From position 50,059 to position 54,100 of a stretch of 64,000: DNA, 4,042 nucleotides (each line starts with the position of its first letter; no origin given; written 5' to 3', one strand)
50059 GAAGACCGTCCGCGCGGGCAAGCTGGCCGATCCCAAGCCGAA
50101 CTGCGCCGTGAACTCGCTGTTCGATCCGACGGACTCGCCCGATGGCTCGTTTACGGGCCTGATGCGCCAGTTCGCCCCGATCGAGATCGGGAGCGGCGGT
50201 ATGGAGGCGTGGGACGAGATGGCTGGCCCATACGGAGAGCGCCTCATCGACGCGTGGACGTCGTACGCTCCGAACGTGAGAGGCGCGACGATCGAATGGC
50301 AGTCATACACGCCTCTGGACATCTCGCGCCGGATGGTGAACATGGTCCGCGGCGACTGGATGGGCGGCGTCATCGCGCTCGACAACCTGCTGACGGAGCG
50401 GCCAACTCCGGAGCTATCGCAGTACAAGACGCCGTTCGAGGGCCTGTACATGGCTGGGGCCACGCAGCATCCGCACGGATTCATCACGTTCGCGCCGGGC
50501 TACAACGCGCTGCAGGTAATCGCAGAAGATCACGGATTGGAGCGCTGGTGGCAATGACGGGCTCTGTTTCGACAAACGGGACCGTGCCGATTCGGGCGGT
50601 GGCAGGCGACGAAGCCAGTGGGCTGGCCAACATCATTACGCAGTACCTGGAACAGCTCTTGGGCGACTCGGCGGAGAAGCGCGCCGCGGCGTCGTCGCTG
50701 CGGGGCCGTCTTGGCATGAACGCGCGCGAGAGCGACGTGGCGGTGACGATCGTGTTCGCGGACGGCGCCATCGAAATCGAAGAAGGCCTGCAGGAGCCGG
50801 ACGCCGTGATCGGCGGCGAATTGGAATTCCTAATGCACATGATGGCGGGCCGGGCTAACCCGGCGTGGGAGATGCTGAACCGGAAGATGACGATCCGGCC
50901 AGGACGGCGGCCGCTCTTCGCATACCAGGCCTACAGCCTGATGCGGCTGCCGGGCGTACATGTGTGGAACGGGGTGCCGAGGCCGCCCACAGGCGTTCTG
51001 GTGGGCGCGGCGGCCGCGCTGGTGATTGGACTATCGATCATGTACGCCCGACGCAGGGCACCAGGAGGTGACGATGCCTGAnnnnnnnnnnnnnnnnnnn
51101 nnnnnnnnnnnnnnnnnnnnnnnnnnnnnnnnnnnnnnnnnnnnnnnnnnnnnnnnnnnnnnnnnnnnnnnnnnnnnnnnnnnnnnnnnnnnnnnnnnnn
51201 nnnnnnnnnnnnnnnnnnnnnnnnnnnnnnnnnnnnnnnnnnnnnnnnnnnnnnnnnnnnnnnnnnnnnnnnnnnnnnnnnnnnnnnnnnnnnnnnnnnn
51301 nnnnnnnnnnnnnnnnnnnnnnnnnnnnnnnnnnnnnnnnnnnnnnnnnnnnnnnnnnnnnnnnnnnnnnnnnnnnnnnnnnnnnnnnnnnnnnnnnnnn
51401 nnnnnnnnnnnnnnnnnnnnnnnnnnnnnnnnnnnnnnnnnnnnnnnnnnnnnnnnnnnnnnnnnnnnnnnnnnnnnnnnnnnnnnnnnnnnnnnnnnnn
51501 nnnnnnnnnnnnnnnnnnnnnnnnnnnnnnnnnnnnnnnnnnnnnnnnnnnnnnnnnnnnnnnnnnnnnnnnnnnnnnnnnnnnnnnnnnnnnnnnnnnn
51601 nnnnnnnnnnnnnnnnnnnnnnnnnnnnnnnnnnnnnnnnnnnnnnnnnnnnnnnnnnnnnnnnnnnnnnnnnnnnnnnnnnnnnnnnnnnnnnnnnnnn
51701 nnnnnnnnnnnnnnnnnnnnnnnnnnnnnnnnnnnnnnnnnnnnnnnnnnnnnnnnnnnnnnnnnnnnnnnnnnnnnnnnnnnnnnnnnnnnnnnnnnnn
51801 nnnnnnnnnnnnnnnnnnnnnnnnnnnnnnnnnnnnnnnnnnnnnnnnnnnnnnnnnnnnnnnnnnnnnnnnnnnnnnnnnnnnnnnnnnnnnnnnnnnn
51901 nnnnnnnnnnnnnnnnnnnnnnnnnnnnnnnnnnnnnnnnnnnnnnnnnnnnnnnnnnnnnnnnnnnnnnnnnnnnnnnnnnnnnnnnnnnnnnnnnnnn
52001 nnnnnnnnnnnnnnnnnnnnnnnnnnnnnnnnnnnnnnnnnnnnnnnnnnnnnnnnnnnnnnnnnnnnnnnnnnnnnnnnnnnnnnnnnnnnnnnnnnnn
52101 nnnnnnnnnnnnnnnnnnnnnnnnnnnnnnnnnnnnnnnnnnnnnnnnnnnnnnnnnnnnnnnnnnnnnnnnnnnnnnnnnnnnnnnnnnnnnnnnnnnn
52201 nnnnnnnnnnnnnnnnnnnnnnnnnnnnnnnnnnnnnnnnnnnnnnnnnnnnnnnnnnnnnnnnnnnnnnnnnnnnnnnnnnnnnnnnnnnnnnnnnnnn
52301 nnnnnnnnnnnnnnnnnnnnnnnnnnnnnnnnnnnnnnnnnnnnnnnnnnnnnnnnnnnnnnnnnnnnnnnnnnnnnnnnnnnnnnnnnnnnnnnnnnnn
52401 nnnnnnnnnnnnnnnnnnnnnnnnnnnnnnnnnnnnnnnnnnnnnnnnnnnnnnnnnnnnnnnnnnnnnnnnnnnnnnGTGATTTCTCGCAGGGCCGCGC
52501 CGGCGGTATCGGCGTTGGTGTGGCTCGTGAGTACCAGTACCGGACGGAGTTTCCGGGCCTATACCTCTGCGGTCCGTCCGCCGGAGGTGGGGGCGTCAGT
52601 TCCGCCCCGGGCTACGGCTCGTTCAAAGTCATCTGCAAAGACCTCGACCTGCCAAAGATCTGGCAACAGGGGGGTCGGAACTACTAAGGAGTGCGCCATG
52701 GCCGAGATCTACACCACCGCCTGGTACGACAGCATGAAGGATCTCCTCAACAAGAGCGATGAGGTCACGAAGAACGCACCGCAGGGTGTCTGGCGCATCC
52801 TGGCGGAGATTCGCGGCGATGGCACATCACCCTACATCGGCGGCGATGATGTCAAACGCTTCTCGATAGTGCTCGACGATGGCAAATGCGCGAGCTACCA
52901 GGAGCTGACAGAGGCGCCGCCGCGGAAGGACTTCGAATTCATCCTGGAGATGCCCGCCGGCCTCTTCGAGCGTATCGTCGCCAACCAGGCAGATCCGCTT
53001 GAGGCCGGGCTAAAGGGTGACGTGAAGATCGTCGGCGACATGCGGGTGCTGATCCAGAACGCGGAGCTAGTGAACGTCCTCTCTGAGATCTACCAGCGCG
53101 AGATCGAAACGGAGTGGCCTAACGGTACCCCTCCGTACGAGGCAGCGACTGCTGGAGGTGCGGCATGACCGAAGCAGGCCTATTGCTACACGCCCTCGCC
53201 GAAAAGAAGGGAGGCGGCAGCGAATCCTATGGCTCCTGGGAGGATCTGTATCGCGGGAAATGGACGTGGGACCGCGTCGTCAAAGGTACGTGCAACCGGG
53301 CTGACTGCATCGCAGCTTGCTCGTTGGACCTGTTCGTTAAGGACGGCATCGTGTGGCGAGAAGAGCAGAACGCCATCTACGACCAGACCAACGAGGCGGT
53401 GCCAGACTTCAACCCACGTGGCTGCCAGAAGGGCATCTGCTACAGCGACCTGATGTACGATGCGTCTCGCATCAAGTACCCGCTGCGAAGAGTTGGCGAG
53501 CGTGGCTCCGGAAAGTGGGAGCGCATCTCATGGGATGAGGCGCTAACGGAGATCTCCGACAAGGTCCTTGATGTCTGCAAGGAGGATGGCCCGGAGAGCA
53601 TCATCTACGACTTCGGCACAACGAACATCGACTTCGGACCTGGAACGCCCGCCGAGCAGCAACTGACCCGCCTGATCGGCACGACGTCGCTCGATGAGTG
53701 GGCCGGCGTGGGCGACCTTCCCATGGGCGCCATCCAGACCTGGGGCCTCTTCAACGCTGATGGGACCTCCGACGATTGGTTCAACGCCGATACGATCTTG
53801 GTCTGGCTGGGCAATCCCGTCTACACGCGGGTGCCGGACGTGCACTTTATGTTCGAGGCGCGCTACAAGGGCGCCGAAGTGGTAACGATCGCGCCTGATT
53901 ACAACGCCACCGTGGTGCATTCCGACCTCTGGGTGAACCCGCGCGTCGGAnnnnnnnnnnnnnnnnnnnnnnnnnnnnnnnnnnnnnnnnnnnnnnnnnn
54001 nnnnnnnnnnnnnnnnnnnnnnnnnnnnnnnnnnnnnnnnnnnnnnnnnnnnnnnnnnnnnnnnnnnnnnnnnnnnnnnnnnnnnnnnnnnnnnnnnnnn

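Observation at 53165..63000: Tat signal on only one of three alpha paralogs; EbdC-like gamma subunit lacks any signal peptide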

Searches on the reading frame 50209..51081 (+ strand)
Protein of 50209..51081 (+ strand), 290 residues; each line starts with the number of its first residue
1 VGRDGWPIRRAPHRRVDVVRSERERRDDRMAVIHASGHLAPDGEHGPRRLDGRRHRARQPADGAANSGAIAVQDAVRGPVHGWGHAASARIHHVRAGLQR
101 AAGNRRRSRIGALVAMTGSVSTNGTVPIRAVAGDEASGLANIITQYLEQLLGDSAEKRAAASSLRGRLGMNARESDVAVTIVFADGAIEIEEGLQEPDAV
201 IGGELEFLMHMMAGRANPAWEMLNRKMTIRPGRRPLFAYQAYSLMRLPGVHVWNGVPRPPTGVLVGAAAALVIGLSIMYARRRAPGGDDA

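Call 24: search_protein_families(library=pfam, proteins=[window:50209-51081:+], max_evalue=0.0001)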
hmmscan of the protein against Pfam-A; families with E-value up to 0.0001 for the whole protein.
window:50209-51081:+ (290 aa): 1 family
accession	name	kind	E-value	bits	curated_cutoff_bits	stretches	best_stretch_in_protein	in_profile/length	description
PF02036.22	SCP2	-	1e-06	29.4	21.3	1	147-229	1-86/101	SCP-2 sterol transfer family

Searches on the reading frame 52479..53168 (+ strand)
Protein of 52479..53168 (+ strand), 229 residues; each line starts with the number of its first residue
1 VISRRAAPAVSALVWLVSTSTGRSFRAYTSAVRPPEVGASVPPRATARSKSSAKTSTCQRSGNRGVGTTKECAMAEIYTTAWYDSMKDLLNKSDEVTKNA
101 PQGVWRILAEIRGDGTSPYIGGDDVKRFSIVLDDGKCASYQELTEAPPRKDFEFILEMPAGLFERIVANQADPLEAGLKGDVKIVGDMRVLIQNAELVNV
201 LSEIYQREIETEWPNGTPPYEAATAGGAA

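Call 7: search_protein_families(library=pfam, proteins=[window:52479-53168:+], max_evalue=0.01)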
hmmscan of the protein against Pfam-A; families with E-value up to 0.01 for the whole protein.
window:52479-53168:+ (229 aa): 1 family
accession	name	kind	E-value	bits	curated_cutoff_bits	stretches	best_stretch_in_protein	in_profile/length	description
PF02036.22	SCP2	-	6e-05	23.8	21.3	1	127-197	34-99/101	SCP-2 sterol transfer family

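Call 8: search_protein_families(library=ncbifam, proteins=[window:52479-53168:+], max_evalue=0.01)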
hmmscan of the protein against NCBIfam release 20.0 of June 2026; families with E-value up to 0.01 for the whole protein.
window:52479-53168:+ (229 aa): 0 families

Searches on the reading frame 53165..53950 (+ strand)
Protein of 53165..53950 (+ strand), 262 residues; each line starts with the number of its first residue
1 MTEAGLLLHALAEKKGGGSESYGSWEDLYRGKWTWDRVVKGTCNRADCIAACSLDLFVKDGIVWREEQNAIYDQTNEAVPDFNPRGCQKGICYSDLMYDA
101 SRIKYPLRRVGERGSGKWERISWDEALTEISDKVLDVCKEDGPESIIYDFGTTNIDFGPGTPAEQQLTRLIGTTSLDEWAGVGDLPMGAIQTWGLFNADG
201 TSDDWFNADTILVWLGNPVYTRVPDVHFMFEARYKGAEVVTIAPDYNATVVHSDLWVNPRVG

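Call 44: search_solved_structures(query=window:53165-53950:+, max_evalue=1e-10, show_alignments=2)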
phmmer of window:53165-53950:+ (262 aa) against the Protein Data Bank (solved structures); distinct sequences matched with E-value up to 1e-10: 11.
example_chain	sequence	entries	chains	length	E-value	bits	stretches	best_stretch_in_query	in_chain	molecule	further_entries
4ydd_A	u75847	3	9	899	6.3e-59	202.7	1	18-262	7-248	DMSO reductase family type II enzyme, molybdopterin subunit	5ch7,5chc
5e7o_A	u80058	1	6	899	6.4e-59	202.7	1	18-262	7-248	DMSO reductase family type II enzyme, molybdopterin subunit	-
2ivf_A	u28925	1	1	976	7.6e-55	189.3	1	16-262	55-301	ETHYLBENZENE DEHYDROGENASE ALPHA-SUBUNIT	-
3ir5_A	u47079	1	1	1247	2.1e-38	135.4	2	23-109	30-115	Respiratory nitrate reductase 1 alpha chain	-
3ir6_A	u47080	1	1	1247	2e-37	132.2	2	112-262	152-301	Respiratory nitrate reductase 1 alpha chain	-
1r27_A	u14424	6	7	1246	2.2e-37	132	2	112-262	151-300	Respiratory nitrate reductase 1 alpha chain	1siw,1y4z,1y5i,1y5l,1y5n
1q16_A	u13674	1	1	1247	2.2e-37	132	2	112-262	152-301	Respiratory nitrate reductase 1 alpha chain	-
3egw_A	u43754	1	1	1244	2.4e-37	131.9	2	112-262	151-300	Respiratory nitrate reductase 1 alpha chain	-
3ir7_A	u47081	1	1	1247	3.9e-37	131.2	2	112-262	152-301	Respiratory nitrate reductase 1 alpha chain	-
9vap_A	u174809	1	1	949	1e-17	67.5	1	63-261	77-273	Formate dehydrogenase molybdopterin-binding subunit FdhA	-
7b04_B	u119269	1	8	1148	7.2e-16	61.5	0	24-117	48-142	Nitrite oxidoreductase subunit A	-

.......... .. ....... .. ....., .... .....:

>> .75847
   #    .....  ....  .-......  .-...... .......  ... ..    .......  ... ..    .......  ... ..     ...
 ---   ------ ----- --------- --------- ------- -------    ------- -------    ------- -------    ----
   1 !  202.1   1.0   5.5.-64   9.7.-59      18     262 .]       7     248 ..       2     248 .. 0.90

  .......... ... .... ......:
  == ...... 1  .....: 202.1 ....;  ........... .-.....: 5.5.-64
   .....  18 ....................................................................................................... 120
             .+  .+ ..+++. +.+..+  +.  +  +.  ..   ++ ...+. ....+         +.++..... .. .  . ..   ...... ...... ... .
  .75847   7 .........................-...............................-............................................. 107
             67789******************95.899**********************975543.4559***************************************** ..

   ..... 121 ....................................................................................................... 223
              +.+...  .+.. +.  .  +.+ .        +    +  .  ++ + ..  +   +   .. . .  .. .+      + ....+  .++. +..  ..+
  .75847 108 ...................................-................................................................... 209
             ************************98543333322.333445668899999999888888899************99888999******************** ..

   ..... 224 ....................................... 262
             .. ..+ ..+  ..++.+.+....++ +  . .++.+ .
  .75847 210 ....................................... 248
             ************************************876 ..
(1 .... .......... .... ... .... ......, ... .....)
